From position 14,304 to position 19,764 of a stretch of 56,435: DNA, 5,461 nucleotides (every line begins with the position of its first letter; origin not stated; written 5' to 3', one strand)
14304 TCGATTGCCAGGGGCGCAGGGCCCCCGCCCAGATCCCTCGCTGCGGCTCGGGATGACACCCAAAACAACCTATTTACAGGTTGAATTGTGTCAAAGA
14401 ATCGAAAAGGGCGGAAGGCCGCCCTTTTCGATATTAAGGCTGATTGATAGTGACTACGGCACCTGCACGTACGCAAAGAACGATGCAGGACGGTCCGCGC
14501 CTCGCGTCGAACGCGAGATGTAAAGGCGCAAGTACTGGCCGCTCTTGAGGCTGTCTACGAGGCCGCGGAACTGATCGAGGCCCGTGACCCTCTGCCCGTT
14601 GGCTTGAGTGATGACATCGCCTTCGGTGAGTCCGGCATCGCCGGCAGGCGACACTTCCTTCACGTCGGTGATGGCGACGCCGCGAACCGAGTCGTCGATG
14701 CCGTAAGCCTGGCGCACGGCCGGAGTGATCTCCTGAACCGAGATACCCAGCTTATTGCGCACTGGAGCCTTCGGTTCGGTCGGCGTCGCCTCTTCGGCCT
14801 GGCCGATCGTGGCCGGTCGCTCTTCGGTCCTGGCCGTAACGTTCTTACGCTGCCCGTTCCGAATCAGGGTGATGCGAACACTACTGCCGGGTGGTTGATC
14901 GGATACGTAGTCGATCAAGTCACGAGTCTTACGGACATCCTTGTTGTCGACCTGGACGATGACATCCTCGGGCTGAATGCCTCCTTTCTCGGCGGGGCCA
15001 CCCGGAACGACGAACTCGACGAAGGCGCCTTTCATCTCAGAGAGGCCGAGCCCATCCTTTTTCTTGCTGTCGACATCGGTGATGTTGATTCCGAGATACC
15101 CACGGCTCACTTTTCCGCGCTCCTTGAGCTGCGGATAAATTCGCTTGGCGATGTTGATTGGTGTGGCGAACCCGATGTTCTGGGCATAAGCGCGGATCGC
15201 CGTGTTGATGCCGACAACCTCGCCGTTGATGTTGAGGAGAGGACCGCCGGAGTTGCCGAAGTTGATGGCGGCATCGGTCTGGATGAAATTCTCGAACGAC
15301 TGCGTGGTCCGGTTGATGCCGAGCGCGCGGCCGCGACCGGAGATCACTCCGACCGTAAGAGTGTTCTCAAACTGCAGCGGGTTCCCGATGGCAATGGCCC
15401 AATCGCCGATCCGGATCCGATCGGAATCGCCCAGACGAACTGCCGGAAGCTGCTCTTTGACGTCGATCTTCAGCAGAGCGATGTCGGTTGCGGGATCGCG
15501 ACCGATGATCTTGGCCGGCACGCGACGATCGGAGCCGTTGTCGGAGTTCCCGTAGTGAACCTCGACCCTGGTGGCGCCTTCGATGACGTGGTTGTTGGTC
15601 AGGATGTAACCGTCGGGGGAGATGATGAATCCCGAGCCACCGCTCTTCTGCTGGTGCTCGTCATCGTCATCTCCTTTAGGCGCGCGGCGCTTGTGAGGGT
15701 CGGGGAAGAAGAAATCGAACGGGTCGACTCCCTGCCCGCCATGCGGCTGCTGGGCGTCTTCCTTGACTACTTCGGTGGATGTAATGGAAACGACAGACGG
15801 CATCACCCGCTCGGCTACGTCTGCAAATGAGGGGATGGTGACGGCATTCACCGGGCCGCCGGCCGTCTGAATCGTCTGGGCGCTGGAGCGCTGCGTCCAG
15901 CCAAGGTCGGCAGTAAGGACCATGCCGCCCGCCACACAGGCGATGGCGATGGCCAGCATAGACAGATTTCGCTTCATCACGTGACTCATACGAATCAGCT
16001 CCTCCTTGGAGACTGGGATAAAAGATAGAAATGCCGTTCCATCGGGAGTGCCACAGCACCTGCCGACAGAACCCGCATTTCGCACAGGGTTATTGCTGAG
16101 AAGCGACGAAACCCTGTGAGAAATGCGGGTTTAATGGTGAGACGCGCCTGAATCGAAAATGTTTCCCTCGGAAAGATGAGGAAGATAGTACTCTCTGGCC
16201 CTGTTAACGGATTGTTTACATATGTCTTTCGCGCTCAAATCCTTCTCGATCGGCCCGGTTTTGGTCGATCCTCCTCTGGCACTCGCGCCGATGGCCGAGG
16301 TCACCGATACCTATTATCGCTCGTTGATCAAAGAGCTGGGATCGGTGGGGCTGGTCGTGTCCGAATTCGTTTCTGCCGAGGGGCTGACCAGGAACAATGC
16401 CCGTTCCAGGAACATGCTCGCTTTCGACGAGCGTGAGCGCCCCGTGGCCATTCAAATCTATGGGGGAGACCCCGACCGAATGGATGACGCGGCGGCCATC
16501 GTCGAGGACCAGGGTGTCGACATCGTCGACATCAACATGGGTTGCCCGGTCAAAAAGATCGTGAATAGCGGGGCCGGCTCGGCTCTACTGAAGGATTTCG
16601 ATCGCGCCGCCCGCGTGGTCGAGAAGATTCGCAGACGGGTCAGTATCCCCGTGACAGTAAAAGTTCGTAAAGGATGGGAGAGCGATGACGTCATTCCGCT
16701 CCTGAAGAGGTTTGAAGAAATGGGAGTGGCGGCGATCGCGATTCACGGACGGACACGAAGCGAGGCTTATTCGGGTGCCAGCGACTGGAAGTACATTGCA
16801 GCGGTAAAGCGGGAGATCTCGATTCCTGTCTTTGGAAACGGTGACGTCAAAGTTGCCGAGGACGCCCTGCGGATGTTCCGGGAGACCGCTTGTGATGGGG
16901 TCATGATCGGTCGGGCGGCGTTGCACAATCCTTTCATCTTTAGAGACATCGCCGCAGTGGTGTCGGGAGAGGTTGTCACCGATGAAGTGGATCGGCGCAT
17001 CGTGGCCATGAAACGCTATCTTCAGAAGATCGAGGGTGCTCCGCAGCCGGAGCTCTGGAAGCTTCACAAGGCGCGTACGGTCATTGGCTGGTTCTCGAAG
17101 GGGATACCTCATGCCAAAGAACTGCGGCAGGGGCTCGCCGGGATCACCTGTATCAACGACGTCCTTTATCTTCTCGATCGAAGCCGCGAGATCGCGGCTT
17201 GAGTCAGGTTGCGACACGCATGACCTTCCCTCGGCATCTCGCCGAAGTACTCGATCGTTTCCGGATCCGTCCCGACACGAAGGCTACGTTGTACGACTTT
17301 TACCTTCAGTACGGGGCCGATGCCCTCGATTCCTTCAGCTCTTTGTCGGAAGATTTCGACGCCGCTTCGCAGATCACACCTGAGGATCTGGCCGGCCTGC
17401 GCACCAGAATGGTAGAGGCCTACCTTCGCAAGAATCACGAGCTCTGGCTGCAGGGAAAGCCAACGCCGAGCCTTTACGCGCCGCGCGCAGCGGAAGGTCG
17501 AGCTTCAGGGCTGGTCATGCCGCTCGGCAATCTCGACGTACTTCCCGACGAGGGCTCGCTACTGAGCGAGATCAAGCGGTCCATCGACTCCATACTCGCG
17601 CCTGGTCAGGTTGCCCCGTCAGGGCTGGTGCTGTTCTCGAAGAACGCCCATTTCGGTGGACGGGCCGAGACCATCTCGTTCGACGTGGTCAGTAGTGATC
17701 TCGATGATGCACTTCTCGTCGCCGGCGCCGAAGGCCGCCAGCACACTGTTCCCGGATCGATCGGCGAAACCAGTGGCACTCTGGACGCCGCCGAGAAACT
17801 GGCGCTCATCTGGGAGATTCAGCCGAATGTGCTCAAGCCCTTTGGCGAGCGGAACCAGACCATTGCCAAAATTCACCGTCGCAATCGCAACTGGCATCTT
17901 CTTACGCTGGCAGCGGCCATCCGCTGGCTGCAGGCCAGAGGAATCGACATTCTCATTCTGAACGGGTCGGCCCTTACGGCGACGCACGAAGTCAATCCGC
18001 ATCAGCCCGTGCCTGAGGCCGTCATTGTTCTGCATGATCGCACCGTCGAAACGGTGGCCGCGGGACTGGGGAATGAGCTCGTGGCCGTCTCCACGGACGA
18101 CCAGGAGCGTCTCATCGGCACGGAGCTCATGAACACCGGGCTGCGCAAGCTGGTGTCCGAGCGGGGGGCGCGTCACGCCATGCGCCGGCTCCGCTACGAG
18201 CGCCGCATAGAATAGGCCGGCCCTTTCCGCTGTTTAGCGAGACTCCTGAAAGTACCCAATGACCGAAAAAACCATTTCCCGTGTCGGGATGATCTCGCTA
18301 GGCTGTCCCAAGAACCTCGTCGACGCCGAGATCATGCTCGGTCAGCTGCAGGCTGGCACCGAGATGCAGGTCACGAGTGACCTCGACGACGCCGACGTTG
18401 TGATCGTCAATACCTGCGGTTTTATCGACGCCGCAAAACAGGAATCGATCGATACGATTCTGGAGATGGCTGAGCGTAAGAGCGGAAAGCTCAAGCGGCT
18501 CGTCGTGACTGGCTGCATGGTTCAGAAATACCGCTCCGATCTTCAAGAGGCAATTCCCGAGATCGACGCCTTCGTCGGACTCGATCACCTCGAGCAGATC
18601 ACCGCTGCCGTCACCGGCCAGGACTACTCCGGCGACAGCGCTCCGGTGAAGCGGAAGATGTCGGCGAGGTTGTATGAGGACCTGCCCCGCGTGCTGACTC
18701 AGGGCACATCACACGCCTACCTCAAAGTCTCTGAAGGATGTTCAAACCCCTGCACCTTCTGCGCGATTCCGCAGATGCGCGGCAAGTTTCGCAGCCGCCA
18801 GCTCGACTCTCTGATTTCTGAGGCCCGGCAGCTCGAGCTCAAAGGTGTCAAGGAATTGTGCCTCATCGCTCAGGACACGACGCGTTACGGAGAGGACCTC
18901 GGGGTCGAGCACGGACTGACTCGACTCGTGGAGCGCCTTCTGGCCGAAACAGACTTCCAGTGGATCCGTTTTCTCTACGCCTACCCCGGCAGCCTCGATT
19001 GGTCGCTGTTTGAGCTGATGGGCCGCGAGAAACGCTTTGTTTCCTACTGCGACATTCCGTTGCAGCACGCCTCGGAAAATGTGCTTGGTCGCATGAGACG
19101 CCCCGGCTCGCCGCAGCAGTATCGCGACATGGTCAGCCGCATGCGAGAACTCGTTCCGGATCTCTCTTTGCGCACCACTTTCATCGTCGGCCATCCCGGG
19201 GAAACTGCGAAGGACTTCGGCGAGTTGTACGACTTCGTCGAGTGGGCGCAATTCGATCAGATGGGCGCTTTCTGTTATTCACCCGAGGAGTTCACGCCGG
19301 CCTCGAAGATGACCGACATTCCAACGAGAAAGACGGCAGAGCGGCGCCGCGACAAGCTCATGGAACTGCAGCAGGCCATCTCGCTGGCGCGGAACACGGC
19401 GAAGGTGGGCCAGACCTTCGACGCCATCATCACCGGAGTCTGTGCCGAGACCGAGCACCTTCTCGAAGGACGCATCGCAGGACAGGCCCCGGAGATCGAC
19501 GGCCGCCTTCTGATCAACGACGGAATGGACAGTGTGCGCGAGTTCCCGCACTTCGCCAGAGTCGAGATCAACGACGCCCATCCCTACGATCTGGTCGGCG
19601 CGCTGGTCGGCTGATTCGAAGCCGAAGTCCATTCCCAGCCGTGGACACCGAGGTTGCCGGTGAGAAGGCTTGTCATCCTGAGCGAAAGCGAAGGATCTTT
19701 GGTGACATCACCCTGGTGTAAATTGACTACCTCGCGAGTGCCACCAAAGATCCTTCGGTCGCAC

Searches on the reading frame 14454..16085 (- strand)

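Call 24: search_protein_families(library=pfam, proteins=[window:14454-16085:-], max_evalue=0.01)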
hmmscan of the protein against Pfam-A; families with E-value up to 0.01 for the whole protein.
window:14454-16085:- (543 aa): 7 families
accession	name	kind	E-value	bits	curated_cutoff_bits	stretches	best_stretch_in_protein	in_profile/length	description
PF13365.12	Trypsin_2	-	2e-35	123.1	27.6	1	150-293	1-144/144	Trypsin-like peptidase domain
PF13180.12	PDZ_2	-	9.1e-26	90.4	27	2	329-418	1-78/80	PDZ domain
PF17820.7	PDZ_6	-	5.8e-24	84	27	2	358-409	4-54/54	PDZ domain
PF00089.32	Trypsin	-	7.7e-24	85.2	20.6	1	150-313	27-216/220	Trypsin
PF00595.29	PDZ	-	2.3e-20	73.2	23.2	2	326-389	7-62/81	PDZ domain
PF10459.15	Peptidase_S46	-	1.2e-05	24.6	22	0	270-307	626-665/698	Peptidase S46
PF14685.13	PDZ_Tricorn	-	0.0011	19.3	25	0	460-508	13-62/88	Tricorn protease PDZ domain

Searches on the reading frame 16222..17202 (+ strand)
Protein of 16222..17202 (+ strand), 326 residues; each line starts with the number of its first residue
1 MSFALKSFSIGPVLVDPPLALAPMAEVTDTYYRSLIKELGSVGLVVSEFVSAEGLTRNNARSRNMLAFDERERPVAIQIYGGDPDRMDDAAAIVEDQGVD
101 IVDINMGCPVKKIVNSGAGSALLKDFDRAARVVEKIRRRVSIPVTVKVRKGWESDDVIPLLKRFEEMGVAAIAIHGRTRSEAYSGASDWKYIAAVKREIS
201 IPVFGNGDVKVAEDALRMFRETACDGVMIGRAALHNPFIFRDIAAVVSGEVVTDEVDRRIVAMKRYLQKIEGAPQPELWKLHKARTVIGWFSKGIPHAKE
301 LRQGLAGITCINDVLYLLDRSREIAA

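Call 9: search_protein_families(library=pfam, proteins=[window:16222-17202:+], max_evalue=0.001)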
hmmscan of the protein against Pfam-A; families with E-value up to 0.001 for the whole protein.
window:16222-17202:+ (326 aa): 5 families
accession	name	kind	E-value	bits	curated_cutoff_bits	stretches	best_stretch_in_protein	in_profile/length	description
PF01207.24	Dus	-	2.8e-80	270.2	20.4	1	21-308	2-292/311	Dihydrouridine synthase (Dus)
PF00977.27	His_biosynth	-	2.5e-08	34.1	23.6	2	119-235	102-224/228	Histidine biosynthesis protein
PF13378.12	MR_MLE_C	-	4.2e-05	23.8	29.4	1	88-229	4-125/219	Enolase C-terminal domain-like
PF13714.12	PEP_mutase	-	0.00031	20.8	31.5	1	125-198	53-131/240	Phosphoenolpyruvate phosphomutase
PF01180.27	DHO_dh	-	0.00034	20.3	27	0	70-149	91-165/291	Dihydroorotate dehydrogenase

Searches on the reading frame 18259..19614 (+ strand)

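Call 9: search_protein_families(library=pfam, proteins=[window:18259-19614:+], max_evalue=0.001)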
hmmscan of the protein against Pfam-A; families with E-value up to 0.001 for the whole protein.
window:18259-19614:+ (451 aa): 3 families
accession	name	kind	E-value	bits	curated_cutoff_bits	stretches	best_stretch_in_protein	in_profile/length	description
PF00919.26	UPF0004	-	2.5e-26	92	27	1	9-107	2-98/98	Uncharacterized protein family UPF0004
PF04055.27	Radical_SAM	-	8.9e-22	78.5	29.5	1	156-327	2-166/166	Radical SAM superfamily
PF18693.7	TRAM_2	-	2.8e-12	47.1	27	1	383-450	1-63/63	TRAM domain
